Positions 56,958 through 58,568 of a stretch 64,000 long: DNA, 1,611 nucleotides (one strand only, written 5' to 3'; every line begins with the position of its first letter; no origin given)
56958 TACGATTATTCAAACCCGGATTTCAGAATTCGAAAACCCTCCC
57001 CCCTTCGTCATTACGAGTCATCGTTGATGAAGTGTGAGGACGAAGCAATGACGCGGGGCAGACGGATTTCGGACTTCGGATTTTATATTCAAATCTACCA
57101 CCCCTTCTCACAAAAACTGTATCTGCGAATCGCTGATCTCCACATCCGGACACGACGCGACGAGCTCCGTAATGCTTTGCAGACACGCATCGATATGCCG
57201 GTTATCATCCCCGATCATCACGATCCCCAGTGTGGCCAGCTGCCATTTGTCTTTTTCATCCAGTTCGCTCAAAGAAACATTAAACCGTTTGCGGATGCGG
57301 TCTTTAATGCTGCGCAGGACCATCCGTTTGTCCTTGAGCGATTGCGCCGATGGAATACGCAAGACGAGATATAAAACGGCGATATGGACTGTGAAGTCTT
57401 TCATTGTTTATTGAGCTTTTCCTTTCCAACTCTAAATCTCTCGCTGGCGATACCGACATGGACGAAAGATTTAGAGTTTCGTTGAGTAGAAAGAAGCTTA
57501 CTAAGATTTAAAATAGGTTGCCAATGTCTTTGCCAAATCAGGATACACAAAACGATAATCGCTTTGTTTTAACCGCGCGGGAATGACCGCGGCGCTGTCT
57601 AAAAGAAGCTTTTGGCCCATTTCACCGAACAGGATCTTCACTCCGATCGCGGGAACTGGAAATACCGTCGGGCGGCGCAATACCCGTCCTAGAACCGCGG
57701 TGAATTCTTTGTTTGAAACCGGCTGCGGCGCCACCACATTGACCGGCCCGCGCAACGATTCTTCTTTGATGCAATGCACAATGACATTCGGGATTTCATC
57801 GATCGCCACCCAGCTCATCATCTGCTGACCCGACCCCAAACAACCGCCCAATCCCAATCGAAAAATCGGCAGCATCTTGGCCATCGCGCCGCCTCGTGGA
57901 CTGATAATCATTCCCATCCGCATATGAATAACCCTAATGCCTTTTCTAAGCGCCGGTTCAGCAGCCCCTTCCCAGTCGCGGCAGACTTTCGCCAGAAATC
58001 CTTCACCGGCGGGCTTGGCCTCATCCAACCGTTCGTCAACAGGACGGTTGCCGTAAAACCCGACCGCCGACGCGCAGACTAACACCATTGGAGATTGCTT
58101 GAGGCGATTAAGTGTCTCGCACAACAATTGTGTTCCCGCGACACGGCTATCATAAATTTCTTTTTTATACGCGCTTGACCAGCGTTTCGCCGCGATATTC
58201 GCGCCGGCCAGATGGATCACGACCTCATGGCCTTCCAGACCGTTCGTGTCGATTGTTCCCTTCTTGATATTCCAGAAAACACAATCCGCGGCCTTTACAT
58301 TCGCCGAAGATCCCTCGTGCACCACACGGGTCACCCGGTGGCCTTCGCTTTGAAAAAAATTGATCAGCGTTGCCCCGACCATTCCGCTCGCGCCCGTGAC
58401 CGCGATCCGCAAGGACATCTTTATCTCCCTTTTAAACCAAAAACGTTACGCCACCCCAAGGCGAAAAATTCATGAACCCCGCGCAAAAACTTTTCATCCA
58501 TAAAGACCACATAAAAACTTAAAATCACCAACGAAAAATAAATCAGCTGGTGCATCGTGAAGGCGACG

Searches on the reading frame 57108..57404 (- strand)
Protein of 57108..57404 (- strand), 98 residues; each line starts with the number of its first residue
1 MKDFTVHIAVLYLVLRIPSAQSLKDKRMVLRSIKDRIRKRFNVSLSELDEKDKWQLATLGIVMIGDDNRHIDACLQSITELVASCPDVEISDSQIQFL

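Call 38: find_encoding_contigs(protein=window:57108-57404:-, flank=10000, max_places=10)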
Protein window:57108-57404:- (98 aa): 1 contig read that carries it; 1 place shown.
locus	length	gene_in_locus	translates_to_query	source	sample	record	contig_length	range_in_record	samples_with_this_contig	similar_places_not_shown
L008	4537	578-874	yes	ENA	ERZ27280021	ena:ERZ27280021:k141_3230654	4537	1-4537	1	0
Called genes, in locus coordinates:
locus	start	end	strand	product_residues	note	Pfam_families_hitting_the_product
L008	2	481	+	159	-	?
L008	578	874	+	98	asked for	PF04456:DUF503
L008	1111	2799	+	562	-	PF05496:RuvB_N (weak), PF13177:DNA_pol3_delta2, PF13401:AAA_22 (faint), PF00004:AAA, PF22608:DNAX_ATPase_lid, PF12169:DNA_pol3_gamma3, PF20964:DnaX_C (weak)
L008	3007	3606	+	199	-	PF21176:RecR_HhH, PF01751:Toprim, PF13662:Toprim_4, PF21175:RecR_C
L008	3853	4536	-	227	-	?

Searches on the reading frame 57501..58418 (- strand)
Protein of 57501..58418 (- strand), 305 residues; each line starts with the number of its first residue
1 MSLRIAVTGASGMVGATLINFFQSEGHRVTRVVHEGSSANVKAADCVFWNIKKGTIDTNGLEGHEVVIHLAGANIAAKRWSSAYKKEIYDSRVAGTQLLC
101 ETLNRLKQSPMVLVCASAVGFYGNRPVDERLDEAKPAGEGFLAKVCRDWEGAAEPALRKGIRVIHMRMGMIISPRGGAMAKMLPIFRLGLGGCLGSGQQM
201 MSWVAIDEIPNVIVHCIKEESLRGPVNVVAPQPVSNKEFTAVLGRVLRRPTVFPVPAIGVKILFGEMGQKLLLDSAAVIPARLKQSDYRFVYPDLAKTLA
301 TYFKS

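Call 23: search_protein_families(library=pfam, proteins=[window:57501-58418:-])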
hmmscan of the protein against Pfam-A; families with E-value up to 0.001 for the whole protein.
window:57501-58418:- (305 aa): 4 families
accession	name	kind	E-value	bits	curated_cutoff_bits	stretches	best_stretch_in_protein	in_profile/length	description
PF01370.27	Epimerase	-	1.5e-18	67.5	20.9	1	5-219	1-227/240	NAD dependent epimerase/dehydratase family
PF08338.16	DUF1731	-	2.6e-14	53.1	27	1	255-300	1-45/47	Domain of unknown function (DUF1731)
PF01073.25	3Beta_HSD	-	1.3e-05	24.8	22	1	6-120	1-118/280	3-beta hydroxysteroid dehydrogenase/isomerase family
PF16363.11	GDP_Man_Dehyd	-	0.00012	22.1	27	0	7-135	2-145/332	GDP-mannose 4,6 dehydratase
